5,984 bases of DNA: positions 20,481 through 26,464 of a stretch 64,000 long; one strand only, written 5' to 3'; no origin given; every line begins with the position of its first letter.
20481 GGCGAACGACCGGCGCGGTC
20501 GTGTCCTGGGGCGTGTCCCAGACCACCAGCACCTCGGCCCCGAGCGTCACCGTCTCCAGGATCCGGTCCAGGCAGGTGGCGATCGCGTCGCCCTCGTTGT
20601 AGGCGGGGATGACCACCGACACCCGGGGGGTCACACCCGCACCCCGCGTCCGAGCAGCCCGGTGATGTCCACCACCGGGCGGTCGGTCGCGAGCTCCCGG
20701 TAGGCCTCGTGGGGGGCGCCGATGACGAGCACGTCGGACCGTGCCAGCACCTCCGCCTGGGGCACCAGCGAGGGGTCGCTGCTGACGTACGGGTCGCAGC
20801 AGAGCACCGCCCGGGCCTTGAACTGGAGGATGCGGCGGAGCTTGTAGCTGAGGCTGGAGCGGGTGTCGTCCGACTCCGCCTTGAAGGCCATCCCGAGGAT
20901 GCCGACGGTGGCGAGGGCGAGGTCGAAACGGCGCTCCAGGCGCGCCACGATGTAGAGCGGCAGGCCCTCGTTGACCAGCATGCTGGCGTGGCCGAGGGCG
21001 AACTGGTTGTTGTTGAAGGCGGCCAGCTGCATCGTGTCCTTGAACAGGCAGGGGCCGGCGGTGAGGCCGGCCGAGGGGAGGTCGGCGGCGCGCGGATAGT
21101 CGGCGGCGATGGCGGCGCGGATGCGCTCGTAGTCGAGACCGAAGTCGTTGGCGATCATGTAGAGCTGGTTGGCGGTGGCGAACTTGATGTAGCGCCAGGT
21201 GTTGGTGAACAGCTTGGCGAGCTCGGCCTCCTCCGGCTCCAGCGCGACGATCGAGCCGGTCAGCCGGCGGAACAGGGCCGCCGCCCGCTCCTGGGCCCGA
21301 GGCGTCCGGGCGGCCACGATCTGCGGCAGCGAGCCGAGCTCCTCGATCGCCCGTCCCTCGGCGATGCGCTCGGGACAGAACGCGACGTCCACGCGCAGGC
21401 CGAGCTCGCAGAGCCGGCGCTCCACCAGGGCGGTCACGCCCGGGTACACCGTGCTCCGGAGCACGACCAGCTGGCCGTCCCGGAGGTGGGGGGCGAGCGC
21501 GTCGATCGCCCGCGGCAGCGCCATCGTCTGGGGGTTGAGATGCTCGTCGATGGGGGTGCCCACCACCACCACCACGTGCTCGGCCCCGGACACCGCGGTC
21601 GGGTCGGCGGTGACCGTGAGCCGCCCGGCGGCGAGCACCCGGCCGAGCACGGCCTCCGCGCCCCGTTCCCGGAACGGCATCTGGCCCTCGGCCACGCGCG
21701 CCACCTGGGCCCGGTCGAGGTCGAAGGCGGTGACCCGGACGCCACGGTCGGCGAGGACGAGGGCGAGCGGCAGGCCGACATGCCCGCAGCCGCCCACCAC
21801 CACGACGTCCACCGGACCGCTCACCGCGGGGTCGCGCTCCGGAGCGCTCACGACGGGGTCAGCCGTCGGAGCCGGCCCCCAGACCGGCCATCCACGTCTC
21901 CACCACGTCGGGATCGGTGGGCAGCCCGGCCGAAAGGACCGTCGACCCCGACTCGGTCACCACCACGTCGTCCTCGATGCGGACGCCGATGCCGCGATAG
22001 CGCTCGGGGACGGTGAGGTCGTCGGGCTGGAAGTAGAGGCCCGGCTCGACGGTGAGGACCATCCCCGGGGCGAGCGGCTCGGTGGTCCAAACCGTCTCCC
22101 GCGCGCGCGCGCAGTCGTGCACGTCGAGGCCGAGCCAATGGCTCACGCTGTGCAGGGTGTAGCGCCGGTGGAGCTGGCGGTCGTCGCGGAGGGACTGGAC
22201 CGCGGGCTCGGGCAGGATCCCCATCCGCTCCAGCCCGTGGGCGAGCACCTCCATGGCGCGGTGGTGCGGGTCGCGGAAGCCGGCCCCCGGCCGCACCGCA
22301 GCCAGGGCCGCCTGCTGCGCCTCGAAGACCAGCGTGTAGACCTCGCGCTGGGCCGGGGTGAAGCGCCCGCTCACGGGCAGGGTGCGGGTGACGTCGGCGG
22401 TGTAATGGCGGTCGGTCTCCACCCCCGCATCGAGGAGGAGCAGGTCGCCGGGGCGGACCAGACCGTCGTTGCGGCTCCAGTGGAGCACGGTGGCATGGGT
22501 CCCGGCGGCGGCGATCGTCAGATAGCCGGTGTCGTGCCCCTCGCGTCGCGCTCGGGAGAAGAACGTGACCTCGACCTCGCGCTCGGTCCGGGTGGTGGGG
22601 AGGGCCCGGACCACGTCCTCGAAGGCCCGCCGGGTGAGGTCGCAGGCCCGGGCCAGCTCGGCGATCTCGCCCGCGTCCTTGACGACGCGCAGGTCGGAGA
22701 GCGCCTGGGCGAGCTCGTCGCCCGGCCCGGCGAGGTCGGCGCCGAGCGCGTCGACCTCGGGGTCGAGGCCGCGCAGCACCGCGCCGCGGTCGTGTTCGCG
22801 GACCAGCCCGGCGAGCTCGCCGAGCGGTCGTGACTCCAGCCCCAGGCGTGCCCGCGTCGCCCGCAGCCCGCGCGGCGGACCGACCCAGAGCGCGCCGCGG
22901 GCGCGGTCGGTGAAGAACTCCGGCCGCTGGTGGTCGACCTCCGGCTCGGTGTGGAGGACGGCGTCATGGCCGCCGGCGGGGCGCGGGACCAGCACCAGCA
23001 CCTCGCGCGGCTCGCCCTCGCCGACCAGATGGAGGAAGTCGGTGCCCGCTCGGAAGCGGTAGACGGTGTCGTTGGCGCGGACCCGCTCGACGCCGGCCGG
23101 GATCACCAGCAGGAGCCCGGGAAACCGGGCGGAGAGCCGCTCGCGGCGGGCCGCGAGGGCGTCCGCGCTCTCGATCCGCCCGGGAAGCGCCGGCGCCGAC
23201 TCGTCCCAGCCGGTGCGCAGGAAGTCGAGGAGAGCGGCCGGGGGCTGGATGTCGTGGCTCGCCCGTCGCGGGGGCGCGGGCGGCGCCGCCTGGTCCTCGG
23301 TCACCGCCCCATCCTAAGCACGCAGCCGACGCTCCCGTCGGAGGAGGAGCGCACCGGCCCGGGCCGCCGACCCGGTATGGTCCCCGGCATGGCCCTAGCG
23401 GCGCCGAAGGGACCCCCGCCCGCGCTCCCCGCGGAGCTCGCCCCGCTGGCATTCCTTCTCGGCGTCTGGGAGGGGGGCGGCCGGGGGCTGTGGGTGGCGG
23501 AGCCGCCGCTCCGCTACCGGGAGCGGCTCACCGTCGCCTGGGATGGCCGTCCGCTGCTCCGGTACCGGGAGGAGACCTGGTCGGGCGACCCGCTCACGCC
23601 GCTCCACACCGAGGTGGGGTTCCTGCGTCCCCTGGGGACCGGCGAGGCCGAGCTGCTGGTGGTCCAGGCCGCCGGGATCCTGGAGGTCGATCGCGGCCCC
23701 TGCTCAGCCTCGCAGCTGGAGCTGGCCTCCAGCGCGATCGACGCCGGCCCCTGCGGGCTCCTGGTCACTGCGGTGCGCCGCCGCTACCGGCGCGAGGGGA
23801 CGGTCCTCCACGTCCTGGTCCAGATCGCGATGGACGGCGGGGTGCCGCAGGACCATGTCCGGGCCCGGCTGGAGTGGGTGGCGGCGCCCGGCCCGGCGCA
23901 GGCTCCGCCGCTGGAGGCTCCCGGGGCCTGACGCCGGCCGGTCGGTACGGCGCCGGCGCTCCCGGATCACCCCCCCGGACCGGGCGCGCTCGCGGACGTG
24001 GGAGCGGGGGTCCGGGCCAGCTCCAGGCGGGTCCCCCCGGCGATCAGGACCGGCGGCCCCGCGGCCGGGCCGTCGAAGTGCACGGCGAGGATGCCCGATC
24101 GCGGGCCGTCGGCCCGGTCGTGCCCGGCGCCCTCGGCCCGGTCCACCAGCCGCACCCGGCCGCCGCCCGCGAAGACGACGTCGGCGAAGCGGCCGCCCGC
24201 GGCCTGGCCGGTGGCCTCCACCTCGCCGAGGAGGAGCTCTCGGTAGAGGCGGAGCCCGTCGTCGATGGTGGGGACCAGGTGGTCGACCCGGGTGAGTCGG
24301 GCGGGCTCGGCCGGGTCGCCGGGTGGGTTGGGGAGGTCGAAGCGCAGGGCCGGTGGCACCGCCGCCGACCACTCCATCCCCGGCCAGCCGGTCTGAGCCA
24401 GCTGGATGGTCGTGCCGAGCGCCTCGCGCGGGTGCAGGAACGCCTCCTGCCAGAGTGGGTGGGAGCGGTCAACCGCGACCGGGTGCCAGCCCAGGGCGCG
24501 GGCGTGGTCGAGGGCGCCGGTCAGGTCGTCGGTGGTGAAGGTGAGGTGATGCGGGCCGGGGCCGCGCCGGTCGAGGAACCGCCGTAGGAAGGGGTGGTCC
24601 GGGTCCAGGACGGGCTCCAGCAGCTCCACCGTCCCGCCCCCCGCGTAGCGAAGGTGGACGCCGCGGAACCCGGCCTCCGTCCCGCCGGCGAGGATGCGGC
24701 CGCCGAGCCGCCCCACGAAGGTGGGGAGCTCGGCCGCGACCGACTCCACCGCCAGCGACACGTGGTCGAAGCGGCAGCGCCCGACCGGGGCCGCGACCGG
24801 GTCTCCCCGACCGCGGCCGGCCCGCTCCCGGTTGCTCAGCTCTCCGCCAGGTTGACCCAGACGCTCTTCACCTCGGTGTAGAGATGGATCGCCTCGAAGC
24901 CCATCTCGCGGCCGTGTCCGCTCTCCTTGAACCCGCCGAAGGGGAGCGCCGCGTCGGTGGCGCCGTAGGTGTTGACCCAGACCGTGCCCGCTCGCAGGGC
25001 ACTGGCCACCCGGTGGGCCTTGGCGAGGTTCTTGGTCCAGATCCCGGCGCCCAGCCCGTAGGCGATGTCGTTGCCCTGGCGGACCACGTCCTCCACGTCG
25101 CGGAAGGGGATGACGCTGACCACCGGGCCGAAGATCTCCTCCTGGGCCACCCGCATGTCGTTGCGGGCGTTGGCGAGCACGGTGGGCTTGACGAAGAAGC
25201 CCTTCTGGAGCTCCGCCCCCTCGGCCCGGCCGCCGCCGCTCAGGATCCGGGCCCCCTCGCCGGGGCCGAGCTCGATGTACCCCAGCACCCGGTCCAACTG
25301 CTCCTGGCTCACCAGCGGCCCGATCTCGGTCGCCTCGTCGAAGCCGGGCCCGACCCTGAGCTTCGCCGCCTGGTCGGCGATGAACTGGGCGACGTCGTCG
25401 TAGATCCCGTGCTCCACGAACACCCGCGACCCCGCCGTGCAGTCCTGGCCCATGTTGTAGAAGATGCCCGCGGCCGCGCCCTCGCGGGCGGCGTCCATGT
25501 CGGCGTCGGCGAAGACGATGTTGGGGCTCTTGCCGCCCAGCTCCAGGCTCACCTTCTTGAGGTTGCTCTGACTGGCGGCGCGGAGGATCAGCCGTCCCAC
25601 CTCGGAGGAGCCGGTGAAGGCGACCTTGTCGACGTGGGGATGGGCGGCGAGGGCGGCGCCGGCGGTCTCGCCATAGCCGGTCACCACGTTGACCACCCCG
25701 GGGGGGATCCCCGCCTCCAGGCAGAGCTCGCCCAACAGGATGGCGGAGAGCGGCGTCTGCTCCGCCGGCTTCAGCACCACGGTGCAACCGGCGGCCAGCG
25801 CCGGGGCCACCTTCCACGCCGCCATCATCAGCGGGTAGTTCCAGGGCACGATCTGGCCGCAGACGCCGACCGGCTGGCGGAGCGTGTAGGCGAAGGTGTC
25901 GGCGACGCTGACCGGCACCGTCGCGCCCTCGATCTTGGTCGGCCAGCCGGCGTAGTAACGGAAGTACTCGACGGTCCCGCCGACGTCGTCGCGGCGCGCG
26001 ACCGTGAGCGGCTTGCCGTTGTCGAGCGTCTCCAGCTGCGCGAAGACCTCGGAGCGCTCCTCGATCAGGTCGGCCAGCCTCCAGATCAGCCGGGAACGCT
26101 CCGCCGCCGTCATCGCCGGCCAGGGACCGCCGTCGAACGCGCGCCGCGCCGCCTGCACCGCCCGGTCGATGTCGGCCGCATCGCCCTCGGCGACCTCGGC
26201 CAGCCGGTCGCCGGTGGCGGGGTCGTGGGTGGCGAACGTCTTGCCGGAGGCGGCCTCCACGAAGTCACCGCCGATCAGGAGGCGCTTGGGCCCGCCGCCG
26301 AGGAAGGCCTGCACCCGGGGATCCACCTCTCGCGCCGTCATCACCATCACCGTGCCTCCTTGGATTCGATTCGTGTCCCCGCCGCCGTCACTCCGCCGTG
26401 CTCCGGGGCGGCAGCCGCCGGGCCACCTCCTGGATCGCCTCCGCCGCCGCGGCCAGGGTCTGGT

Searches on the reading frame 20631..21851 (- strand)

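Call 34: search_protein_families(library=pfam, proteins=[window:20631-21851:-], max_evalue=0.001)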
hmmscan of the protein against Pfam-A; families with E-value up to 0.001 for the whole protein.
window:20631-21851:- (406 aa): 4 families
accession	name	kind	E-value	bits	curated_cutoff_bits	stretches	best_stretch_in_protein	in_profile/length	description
PF03721.20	UDPG_MGDP_dh_N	-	3.4e-32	112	27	1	17-188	3-181/187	UDP-glucose/GDP-mannose dehydrogenase family, NAD binding domain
PF03720.21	UDPG_MGDP_dh_C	-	1.1e-11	45.5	30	1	317-392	1-93/103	UDP-glucose/GDP-mannose dehydrogenase family, UDP binding domain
PF00984.24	UDPG_MGDP_dh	-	3.3e-11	43.6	25.4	1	207-282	1-77/94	UDP-glucose/GDP-mannose dehydrogenase family, central domain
PF03446.21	NAD_binding_2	-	6.9e-05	23.3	21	1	20-153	5-113/161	NAD binding domain of 6-phosphogluconate dehydrogenase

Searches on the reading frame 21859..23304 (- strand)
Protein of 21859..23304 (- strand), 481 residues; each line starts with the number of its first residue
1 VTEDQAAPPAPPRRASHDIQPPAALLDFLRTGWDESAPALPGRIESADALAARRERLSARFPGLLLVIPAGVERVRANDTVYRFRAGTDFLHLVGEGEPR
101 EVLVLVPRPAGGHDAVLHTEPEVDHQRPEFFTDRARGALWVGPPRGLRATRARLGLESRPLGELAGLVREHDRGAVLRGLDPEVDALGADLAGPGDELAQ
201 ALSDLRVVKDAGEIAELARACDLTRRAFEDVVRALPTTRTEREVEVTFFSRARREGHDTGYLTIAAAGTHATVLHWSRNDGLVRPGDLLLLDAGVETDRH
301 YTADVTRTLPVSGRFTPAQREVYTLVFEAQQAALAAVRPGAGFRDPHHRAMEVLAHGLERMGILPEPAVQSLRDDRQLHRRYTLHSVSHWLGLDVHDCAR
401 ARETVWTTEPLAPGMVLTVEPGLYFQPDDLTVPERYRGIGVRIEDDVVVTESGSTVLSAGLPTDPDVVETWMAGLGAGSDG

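Call 34: search_protein_families(library=pfam, proteins=[window:21859-23304:-], max_evalue=0.001)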
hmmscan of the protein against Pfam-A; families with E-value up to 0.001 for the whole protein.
window:21859-23304:- (481 aa): 2 families
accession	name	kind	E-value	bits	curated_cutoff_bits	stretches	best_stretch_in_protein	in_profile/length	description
PF00557.29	Peptidase_M24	-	1.6e-52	178.7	23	1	217-451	3-208/208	Metallopeptidase family M24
PF05195.22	AMP_N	-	7.5e-11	42.2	24.6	1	51-165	2-107/121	Aminopeptidase P, N-terminal domain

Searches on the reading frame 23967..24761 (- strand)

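Call 34: search_protein_families(library=pfam, proteins=[window:23967-24761:-], max_evalue=0.001)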
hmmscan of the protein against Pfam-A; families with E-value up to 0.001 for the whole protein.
window:23967-24761:- (264 aa): 3 families
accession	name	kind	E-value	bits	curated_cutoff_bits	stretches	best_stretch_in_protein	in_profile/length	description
PF13669.12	Glyoxalase_4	-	1.8e-06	28.7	27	1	33-96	36-95/109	Glyoxalase/Bleomycin resistance protein/Dioxygenase superfamily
PF13468.12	Glyoxalase_3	-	0.00025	21.6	25.1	1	3-114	6-125/176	Glyoxalase-like domain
PF00903.31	Glyoxalase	-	0.00085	20.1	20.6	0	8-101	12-102/121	Glyoxalase/Bleomycin resistance protein/Dioxygenase superfamily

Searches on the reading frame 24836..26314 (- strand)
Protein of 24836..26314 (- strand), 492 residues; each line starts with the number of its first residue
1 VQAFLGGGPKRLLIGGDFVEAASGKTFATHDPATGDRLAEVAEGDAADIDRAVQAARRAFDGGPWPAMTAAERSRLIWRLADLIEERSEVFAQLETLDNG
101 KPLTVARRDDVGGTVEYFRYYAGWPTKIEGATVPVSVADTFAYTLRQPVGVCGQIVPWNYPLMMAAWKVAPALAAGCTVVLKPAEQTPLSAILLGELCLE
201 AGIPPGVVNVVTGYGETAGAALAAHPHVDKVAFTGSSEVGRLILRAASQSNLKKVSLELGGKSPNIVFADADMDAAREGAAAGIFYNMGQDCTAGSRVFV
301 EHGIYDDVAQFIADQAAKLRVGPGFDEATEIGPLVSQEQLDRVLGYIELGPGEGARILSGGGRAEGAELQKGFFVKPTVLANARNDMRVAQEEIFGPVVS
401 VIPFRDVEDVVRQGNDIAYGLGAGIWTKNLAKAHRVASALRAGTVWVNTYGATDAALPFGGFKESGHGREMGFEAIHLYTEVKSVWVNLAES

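Call 34: search_protein_families(library=pfam, proteins=[window:24836-26314:-], max_evalue=0.001)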
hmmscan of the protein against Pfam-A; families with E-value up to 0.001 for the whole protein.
window:24836-26314:- (492 aa): 1 family
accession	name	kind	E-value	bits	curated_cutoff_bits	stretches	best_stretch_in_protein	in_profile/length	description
PF00171.27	Aldedh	-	1.8e-182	607.5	23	1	18-485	1-461/461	Aldehyde dehydrogenase family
